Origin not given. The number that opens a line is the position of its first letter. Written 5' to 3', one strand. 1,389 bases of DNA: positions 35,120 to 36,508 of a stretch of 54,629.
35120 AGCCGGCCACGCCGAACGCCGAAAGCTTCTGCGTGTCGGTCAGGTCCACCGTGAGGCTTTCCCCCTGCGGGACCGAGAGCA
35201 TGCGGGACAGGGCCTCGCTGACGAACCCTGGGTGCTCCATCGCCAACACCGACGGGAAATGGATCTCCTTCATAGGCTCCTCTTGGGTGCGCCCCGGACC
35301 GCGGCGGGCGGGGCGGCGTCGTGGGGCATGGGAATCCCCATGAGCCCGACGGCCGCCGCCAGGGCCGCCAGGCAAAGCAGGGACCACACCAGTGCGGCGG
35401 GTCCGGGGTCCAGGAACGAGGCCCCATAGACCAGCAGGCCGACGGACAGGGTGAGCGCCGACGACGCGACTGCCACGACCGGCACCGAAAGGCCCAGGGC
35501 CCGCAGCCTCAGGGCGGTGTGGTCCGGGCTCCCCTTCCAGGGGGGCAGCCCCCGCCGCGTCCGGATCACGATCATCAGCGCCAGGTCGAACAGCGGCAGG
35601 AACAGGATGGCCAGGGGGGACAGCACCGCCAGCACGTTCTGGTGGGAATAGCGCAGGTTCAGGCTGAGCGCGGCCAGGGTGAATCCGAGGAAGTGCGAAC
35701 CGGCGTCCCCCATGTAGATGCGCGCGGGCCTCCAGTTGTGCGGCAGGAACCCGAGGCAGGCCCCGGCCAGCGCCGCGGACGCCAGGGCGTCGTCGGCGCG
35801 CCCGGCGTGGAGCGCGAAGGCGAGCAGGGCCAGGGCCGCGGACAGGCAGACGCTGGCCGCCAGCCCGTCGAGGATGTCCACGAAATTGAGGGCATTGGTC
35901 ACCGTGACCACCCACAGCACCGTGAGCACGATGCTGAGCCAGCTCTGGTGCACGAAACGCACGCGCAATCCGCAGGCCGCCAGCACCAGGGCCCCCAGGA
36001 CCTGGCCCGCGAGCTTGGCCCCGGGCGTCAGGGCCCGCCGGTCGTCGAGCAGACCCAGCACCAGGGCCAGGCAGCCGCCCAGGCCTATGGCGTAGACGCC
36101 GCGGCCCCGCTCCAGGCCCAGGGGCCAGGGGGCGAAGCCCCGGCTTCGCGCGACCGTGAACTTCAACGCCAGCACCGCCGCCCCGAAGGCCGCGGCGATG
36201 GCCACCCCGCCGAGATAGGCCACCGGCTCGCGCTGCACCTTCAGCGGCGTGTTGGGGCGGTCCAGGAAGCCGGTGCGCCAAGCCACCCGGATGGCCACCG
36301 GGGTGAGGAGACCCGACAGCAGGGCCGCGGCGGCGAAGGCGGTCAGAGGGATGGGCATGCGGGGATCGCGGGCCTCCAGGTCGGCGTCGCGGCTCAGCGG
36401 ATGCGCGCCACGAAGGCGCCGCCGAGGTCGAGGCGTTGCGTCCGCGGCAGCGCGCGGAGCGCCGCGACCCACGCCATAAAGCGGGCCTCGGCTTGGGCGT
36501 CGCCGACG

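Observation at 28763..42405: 13.6 kb glycosylation locus with three consecutive GT-C-like membrane proteins, a WecA-type initiator and TPR proteins, but no recognisable exporter or polymerase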

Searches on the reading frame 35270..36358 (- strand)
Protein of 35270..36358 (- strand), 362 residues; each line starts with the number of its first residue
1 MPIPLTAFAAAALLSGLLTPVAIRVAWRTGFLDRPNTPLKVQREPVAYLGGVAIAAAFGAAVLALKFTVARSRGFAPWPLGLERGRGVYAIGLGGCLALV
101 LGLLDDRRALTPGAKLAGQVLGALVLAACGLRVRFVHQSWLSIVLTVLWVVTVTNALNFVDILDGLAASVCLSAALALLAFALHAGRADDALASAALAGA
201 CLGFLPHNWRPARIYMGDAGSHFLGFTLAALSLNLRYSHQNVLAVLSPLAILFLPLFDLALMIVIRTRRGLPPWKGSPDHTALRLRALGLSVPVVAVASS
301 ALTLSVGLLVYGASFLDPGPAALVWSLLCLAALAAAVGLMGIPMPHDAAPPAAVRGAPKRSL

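Call 6: search_protein_families(library=pfam, proteins=[window:35270-36358:-], max_evalue=0.01)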
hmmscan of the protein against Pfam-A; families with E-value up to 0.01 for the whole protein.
window:35270-36358:- (362 aa): 1 family
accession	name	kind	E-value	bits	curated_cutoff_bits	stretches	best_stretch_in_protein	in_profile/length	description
PF00953.26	Glycos_transf_4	-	1.9e-35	122.6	27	1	91-234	4-158/160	Glycosyl transferase family 4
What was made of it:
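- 35270..36358 (-): Polyprenyl-phosphate sugar-1-phosphate transferase of the PNPT (MraY/WecA) family. It is the initiating enzyme; its sugar specificity is unknown. PF00953 at 122.6 bits (call 6).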

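Call 7: search_protein_families(library=ncbifam, proteins=[window:35270-36358:-], max_evalue=0.01)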
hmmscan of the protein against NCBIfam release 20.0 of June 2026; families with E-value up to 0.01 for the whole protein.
window:35270-36358:- (362 aa): 3 families
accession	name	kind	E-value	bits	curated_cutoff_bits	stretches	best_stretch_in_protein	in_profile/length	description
TIGR02380.1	ECA_wecA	exception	5.9e-21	75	326.05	1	20-307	16-305/346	UDP-N-acetylglucosamine--undecaprenyl-phosphate N-acetylglucosaminephosphotransferase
NF053644.1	MraY_archaea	equivalog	1.2e-20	74.2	450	1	114-260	152-300/340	pseudomurein biosynthesis MraY family phospho-N-acetylmuramoyl-pentapeptide-transferase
TIGR00445.1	mraY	equivalog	6.7e-15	55.4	192.05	1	136-236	131-246/321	phospho-N-acetylmuramoyl-pentapeptide-transferase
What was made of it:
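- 35270..36358 (-): The WecA equivalog scores below its cut-off (call 7).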

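Call 50: search_solved_structures(query=window:35270-36358:-, max_evalue=0.01, show_alignments=2)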
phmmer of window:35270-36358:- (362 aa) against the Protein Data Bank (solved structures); distinct sequences matched with E-value up to 0.01: 10.
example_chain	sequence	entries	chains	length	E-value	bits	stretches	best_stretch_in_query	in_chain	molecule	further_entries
5jnq_A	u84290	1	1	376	5.5e-09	38.8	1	151-237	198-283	Phospho-N-acetylmuramoyl-pentapeptide-transferase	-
9zno_A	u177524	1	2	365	1.1e-08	37.8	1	136-298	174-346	Phospho-N-acetylmuramoyl-pentapeptide-transferase (MraY)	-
4j72_A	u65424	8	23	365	1.1e-07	34.6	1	141-302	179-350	Phospho-N-acetylmuramoyl-pentapeptide-transferase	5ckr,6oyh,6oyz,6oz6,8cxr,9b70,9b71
6bw5_A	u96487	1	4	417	4.3e-07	32.6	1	146-270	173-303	UDP-N-acetylglucosamine--dolichyl-phosphate N-acetylglucosaminephosphotransferase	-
5lev_A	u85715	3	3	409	4.3e-07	32.6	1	146-270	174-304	UDP-N-acetylglucosamine--dolichyl-phosphate N-acetylglucosaminephosphotransferase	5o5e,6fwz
6fm9_A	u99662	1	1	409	4.4e-07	32.6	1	146-270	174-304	UDP-N-acetylglucosamine--dolichyl-phosphate N-acetylglucosaminephosphotransferase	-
9znn_A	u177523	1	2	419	4.4e-07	32.5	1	146-270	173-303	UDP-N-acetylglucosamine--dolichyl-phosphate N-acetylglucosaminephosphotransferase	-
6bw6_A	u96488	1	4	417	4.6e-07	32.5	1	146-270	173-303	UDP-N-acetylglucosamine--dolichyl-phosphate N-acetylglucosaminephosphotransferase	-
8g01_A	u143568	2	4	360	5.9e-06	28.8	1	143-247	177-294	Phospho-N-acetylmuramoyl-pentapeptide-transferase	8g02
8tlu_A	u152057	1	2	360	6e-06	28.8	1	143-247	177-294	Phospho-N-acetylmuramoyl-pentapeptide-transferase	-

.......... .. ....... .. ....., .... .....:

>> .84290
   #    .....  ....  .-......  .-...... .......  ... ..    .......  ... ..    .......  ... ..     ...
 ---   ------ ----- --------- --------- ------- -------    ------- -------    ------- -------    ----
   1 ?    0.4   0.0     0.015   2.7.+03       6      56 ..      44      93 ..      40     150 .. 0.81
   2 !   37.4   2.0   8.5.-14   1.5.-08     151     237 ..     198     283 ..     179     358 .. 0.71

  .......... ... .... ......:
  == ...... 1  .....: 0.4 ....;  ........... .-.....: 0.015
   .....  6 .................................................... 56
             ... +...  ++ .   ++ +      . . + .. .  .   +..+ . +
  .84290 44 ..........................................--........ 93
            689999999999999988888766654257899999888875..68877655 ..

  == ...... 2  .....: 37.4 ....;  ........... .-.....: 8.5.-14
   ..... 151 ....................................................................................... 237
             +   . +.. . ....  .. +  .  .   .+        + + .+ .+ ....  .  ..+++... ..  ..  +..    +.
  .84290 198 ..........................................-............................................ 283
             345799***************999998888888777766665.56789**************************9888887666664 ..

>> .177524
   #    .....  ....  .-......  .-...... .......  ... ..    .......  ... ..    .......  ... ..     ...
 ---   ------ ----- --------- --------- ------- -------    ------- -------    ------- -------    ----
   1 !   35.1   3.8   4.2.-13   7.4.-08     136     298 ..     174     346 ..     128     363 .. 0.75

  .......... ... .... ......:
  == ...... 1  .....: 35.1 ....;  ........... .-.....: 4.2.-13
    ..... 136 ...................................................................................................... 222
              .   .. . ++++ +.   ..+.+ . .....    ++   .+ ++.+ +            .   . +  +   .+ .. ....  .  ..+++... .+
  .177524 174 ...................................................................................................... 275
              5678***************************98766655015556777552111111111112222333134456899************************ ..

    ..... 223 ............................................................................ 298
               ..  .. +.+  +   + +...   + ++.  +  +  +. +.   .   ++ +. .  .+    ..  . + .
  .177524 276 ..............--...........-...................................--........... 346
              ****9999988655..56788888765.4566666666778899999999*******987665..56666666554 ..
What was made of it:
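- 35270..36358 (-): Best PDB hits are MraY and GPT (call 50).
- On PNPT family (MraY/WecA/GPT): PDB hits are MraY and GPT (call 50).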
